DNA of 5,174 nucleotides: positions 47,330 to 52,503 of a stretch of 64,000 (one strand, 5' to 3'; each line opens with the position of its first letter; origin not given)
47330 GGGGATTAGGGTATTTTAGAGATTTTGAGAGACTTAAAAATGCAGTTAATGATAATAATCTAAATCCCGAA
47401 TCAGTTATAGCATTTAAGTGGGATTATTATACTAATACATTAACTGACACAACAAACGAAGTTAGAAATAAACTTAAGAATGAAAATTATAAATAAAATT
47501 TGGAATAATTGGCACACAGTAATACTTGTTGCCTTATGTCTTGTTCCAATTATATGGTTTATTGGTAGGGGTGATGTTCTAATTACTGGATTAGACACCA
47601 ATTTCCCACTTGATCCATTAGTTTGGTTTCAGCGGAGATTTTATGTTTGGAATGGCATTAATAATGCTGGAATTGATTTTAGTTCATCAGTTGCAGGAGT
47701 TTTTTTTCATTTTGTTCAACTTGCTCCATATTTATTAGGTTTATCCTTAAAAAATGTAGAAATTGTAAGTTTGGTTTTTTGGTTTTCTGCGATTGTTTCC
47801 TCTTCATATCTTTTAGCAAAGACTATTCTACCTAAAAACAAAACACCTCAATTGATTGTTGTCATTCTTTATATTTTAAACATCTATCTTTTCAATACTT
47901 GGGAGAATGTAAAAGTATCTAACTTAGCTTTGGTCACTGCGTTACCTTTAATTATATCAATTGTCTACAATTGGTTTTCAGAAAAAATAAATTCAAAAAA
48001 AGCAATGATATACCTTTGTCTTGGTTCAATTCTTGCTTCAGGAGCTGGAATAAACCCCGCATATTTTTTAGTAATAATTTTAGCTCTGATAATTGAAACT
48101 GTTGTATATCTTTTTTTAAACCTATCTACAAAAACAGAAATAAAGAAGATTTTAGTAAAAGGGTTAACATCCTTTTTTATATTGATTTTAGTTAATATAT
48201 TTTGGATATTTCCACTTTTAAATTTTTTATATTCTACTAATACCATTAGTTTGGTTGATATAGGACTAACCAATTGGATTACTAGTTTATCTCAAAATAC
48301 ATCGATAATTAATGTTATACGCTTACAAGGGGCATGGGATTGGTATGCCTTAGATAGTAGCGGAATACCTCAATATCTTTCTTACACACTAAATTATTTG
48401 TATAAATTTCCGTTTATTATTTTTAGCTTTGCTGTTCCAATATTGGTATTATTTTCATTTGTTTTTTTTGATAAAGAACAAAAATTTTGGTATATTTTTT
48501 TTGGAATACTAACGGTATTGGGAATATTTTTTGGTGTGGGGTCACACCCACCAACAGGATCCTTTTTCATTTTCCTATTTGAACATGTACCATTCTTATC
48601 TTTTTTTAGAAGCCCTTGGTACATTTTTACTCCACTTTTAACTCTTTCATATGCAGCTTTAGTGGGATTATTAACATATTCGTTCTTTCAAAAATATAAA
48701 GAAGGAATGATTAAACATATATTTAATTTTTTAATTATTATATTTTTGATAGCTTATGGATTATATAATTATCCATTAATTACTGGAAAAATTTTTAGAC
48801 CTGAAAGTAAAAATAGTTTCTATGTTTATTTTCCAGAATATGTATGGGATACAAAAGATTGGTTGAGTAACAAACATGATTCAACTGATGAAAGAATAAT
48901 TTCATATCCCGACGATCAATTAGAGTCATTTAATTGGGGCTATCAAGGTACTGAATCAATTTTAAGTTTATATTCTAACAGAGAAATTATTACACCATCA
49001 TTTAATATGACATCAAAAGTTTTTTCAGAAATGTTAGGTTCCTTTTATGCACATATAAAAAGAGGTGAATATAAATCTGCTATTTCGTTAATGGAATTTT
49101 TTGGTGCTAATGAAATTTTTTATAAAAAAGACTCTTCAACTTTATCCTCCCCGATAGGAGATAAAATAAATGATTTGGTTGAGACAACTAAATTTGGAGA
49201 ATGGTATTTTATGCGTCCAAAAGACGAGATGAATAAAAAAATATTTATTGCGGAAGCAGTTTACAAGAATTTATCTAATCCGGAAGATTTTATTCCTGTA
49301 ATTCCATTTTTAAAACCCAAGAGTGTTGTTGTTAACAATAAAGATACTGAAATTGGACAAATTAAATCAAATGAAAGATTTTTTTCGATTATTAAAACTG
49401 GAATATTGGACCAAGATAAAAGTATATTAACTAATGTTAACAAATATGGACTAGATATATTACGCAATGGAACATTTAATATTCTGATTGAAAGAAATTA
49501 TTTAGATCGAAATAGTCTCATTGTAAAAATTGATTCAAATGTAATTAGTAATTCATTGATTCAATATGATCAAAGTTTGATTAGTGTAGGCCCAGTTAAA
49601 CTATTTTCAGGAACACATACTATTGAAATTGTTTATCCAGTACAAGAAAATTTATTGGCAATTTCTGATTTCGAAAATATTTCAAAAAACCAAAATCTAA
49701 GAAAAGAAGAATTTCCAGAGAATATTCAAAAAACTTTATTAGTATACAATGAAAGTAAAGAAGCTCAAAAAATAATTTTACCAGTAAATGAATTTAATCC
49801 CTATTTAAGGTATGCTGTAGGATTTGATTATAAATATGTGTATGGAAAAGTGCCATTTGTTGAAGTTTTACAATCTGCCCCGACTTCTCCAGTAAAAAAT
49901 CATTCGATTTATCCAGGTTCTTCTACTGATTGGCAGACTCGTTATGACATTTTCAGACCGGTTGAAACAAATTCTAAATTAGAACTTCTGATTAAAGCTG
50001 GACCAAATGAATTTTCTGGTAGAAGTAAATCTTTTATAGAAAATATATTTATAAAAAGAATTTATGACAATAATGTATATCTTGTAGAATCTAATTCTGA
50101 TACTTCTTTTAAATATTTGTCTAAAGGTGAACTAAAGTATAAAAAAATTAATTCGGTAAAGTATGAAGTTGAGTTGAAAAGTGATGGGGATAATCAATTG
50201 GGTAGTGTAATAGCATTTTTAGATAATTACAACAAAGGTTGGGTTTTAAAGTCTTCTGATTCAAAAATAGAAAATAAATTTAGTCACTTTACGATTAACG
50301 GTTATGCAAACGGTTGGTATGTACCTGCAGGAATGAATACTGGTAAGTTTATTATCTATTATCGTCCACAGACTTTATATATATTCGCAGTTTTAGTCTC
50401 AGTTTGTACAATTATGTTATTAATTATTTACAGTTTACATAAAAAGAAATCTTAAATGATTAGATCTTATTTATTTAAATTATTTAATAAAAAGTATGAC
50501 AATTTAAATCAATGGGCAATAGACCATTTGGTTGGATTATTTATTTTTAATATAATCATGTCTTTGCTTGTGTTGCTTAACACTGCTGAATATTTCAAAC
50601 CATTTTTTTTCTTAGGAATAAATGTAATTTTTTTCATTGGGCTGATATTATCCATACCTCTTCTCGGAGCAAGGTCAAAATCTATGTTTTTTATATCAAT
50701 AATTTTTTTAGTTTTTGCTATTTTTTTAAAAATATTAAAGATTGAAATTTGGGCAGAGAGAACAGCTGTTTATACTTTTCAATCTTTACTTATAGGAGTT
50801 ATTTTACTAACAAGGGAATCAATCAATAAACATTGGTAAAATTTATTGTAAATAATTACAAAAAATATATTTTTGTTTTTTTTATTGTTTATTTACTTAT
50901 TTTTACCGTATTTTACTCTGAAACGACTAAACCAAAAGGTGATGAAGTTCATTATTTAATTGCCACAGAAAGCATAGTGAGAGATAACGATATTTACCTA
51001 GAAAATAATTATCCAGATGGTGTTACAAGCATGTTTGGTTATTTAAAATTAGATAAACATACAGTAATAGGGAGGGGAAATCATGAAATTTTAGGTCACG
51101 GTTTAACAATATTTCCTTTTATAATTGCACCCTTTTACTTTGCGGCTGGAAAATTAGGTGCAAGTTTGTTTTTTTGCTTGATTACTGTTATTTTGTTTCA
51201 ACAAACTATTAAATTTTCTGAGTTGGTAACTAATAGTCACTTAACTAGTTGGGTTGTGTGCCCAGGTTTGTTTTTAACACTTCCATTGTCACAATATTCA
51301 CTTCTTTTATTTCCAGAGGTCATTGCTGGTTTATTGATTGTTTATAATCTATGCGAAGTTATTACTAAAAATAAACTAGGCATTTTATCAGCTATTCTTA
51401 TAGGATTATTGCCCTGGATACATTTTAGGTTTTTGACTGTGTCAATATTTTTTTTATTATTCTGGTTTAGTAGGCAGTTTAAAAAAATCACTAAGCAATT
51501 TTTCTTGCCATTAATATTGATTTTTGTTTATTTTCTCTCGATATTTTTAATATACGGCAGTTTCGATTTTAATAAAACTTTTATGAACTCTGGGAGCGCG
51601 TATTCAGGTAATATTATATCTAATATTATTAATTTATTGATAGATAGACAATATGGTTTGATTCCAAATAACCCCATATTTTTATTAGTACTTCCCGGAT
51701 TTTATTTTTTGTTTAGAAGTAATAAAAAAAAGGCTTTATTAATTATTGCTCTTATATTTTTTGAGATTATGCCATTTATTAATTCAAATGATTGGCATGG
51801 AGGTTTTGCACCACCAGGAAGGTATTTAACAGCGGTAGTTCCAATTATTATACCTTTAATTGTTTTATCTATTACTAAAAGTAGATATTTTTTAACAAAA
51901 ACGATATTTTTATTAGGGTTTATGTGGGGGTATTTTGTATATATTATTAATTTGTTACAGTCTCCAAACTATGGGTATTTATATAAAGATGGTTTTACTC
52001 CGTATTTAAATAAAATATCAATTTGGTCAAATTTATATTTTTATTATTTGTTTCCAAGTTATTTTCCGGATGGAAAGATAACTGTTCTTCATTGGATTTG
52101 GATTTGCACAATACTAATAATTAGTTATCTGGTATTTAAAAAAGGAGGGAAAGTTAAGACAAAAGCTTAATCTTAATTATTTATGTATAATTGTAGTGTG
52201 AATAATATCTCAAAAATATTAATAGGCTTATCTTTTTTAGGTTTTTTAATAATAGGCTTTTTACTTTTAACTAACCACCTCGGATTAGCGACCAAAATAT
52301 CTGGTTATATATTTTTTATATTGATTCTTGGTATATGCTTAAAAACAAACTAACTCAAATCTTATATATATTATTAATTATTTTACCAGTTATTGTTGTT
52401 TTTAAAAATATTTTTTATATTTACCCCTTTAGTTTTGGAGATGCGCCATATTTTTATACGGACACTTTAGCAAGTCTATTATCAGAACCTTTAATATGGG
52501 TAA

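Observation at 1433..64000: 62-kb glycan locus dominated by GT-C membrane glycosyltransferases: an Emb/Aft-like extracytoplasmic glycan assembly system outside Actinobacteria?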

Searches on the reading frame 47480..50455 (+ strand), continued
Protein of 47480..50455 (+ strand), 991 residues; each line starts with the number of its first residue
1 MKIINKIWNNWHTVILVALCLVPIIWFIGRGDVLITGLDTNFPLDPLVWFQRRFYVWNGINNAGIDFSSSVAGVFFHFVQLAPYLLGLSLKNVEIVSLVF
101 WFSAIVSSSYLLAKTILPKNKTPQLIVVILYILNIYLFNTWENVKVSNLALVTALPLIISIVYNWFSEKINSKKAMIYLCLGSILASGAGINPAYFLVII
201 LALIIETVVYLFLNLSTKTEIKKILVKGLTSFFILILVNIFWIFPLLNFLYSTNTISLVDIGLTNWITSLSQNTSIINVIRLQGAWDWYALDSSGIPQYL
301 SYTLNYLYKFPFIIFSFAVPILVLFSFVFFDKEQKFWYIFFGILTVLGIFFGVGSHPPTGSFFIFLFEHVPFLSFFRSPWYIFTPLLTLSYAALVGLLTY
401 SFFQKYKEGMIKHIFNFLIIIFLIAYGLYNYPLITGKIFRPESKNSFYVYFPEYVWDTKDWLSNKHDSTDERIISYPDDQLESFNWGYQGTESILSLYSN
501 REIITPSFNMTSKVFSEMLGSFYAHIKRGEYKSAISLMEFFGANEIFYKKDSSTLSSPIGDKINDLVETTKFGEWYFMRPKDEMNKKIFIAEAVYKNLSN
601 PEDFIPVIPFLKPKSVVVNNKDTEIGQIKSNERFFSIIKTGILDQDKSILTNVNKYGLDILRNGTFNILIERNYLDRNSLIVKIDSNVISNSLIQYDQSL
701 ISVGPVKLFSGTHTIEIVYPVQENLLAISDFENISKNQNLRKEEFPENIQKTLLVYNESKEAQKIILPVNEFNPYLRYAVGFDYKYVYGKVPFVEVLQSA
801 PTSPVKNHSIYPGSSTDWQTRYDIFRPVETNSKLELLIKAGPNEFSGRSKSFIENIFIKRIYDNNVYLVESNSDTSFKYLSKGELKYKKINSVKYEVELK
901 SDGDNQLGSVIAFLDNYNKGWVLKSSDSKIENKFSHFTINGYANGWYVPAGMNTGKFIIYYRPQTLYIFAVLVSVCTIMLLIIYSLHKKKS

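Call 78: predict_structure(alignment_id=A2)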
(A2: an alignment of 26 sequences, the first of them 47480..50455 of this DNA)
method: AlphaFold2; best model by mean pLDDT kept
length: 991 residues; sequences in the alignment: 26
mean_pLDDT: 83.5   pTM: 0.81
mean pLDDT of the five models: 83.5, 83.0, 82.5, 82.3, 81.8
residues with pLDDT >= 90: 406; 70-90: 442; 50-70: 115; < 50: 28
segments of 3 or more residues with pLDDT < 50: 58-66, 286-288, 441-443
pLDDT, mean of each block of 10 residues (from residue 1): 81 90 84 68 81 58 48 83 93 91 94 92 92 77 70 95 94 93 90 88 95 83 93 95 84 70 61 77 58 52 66 82 93 94 94 79 83 73 90 95 84 85 82 58 61 91 67 89 82 82 78 88 94 94 93 88 95 95 88 91 92 90 87 88 73 90 90 83 91 88 91 93 82 74 84 85 85 92 90 89 82 88 91 90 71 91 92 58 81 85 70 88 79 85 90 83 81 94 75 37
secondary structure, 60 per line:
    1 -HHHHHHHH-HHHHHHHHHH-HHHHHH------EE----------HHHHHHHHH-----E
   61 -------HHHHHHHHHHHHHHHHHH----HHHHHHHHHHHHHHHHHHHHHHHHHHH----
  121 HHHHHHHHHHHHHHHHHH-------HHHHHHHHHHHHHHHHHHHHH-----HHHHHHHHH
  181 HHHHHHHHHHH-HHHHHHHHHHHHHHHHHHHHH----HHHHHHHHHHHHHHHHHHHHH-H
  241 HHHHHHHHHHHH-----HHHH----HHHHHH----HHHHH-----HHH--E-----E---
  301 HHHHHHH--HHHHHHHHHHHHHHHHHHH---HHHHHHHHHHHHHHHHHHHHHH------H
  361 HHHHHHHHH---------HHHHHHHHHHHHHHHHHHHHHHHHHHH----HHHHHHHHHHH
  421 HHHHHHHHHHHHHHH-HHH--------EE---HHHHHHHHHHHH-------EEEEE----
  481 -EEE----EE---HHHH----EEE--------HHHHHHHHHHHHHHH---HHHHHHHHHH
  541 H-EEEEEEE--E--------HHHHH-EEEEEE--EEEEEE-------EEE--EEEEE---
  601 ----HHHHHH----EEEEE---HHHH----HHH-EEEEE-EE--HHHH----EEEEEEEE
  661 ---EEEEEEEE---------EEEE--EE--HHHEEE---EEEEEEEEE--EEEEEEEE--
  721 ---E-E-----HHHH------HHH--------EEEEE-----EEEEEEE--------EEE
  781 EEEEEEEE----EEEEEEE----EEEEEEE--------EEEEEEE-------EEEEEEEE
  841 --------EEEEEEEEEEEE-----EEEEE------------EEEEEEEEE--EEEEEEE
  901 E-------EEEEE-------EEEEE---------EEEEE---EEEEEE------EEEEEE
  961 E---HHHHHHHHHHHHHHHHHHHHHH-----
elements in order (helices of 4 or more, strands of 3 or more residues): H2-9 H11-20 H22-27 H46-54 H68-85 H90-116 H121-138 H146-166 H172-191 H193-213 H218-238 H240-252 H258-261 H266-271 H276-280 H301-307 H310-328 H332-353 H360-369 H379-405 H410-435 H453-464 E472-476 E482-484 H494-497 E502-504 H513-527 H531-541 E543-549 H561-565 E567-572 E575-580 E588-590 E593-597 H605-610 E615-619 H623-626 E635-639 H645-648 E653-660 E664-671 E681-684 E694-696 E700-708 E711-718 H732-735 E753-757 E763-769 E778-788 E793-799 E804-810 E819-825 E833-840 E849-860 E866-870 E883-891 E894-901 E909-913 E921-925 E935-939 E943-948 E955-961 H965-986

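Call 88: search_protein_families(library=pfam, proteins=[L005:12925-13269:+, L006:13016-13423:+, L007:12927-13331:+, L006:13590-13802:+], max_evalue=1)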
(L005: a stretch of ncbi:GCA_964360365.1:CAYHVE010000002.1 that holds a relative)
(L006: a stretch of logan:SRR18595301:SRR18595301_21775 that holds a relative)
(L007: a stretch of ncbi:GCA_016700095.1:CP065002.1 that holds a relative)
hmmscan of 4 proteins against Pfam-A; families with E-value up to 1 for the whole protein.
L005:12925-13269:+ (114 aa): 1 family
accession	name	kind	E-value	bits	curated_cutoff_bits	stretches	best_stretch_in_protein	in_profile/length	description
PF09843.14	DUF2070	-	0.17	10.6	30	1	20-109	83-165/561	Predicted membrane protein (DUF2070)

L006:13016-13423:+ (135 aa): 5 families
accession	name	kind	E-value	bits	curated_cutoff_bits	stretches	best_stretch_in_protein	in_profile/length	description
PF07695.17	7TMR-DISM_7TM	-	0.0022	18.4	29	1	26-126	42-147/205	7TM diverse intracellular signalling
PF15831.10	SMIM5_18_22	-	0.056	14.3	29.3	1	4-40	9-45/56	Small integral membrane protein 5/18/22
PF08510.17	PIG-P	-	0.15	12.4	39.3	1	76-127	17-68/121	PIG-P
PF00737.25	PsbH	-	0.2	11.8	24.6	1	15-41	18-44/52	Photosystem II 10 kDa phosphoprotein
PF11833.13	CPP1-like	-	0.9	9.6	28.4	0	29-102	101-169/196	Protein CHAPERONE-LIKE PROTEIN OF POR1-like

L007:12927-13331:+ (134 aa): 1 family
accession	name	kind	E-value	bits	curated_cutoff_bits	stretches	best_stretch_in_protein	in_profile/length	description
PF02300.22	Fumarate_red_C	-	0.019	15.5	24.2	1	36-95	67-125/127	Fumarate reductase subunit C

L006:13590-13802:+ (70 aa): 2 families
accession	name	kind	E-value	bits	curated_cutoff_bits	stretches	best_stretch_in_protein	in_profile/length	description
PF04971.17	Phage_holin_2_1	-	0.075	13.5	26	1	34-50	42-58/64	Bacteriophage P21 holin S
PF03381.20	CDC50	-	0.12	12.2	28.6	1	31-49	108-127/286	LEM3 (ligand-effect modulator 3) family / CDC50 family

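Call 106: search_protein_families(library=ncbifam, proteins=[P0117, L007:15581-17434:-], max_evalue=0.01)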
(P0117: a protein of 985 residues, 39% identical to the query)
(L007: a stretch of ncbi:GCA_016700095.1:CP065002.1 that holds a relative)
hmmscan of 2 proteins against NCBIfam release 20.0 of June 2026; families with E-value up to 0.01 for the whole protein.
P0117 (985 aa): 0 families

L007:15581-17434:- (617 aa): 0 families

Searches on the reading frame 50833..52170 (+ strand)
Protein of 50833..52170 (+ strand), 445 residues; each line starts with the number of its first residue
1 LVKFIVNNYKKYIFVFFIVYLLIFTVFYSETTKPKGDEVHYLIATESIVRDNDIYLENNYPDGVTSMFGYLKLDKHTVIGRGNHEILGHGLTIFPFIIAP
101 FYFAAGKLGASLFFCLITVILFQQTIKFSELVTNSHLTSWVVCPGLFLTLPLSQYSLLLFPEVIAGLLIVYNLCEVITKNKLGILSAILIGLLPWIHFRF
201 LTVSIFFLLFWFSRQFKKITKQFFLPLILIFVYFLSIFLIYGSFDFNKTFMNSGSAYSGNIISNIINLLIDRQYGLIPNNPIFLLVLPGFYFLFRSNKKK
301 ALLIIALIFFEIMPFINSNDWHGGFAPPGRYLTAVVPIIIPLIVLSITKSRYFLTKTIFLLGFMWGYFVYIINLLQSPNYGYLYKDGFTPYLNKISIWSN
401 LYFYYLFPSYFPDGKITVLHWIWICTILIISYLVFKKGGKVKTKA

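Call 3: search_protein_families(library=pfam, proteins=[window:50833-52170:+], max_evalue=0.01)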
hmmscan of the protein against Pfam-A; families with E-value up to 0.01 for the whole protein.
window:50833-52170:+ (445 aa): 0 families

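Call 11: search_protein_families(library=pfam, proteins=[window:50833-52170:+], max_evalue=10)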
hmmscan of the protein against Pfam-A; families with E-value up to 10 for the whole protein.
window:50833-52170:+ (445 aa): 0 families

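Call 12: search_protein_families(library=ncbifam, proteins=[window:50833-52170:+], max_evalue=1)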
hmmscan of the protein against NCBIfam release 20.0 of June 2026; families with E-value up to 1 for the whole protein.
window:50833-52170:+ (445 aa): 1 family
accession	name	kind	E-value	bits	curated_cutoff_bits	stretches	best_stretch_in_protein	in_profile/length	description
NF047440.1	LA3751_2_3_fam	subfamily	1.6e-06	27.2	200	1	12-376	3-388/460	LA_3751/LA_3752 family putative glycosyltransferase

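Call 46: find_related_loci(query=window:50833-52170:+, collection=genome_contigs, flank=10000)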
Query window:50833-52170:+ (445 aa) in genome_contigs; peptide patterns used: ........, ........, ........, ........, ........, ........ (x = any residue, [..] = any of these).
186 stretches matched a pattern, but none encodes a relative of the query by tblastn (E <= 1e-3).

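Call 53: find_related_loci(query=window:50833-52170:+, collection=metagenome_contigs, flank=3000)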
Query window:50833-52170:+ (445 aa) in metagenome_contigs; peptide patterns used: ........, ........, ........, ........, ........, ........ (x = any residue, [..] = any of these).
350 stretches matched a pattern; 1 encode a relative of the query (tblastn E <= 1e-3); 1 distinct loci.
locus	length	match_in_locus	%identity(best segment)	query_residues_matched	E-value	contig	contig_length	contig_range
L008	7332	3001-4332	90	1-445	0e+0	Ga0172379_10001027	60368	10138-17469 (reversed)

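Call 56: search_solved_structures(query=window:50833-52170:+, max_evalue=10)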
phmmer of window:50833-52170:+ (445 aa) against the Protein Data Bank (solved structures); distinct sequences matched with E-value up to 10: 0.

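Call 76: search_protein_families(library=pfam, proteins=[L008:3001-4332:+], max_evalue=1)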
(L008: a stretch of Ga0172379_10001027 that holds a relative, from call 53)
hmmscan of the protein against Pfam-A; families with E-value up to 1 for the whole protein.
L008:3001-4332:+ (444 aa): 1 family
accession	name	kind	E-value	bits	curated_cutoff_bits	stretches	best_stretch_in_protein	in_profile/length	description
PF15086.11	UPF0542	-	0.1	12.9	27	1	327-355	16-43/68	Uncharacterised protein family UPF0542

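Call 98: find_related_loci(query=A5, collection=genome_contigs, flank=2000)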
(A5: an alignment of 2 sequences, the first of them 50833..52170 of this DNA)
Query A5 (445 aa) in genome_contigs; peptide patterns used: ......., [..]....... (x = any residue, [..] = any of these).
287 stretches matched a pattern, but none encodes a relative of the query by tblastn (E <= 1e-3).

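Call 106: search_protein_families(library=ncbifam, proteins=[L008:3001-4332:+], max_evalue=0.01)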
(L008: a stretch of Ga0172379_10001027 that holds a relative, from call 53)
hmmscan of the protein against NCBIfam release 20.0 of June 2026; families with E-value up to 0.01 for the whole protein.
L008:3001-4332:+ (444 aa): 1 family
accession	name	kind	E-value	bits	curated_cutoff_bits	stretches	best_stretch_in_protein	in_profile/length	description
NF047440.1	LA3751_2_3_fam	subfamily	4.5e-08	32.3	200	1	11-373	3-386/460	LA_3751/LA_3752 family putative glycosyltransferase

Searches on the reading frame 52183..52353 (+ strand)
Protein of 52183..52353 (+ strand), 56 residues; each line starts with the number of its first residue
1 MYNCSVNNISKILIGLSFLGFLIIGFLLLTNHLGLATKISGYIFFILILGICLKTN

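Call 88: search_protein_families(library=pfam, proteins=[window:52183-52353:+], max_evalue=1)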
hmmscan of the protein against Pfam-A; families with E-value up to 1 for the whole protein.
window:52183-52353:+ (56 aa): 1 family
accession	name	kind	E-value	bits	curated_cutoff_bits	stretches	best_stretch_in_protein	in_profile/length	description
PF02656.20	DUF202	-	0.8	10.6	23.4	1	13-51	17-54/68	Domain of unknown function (DUF202)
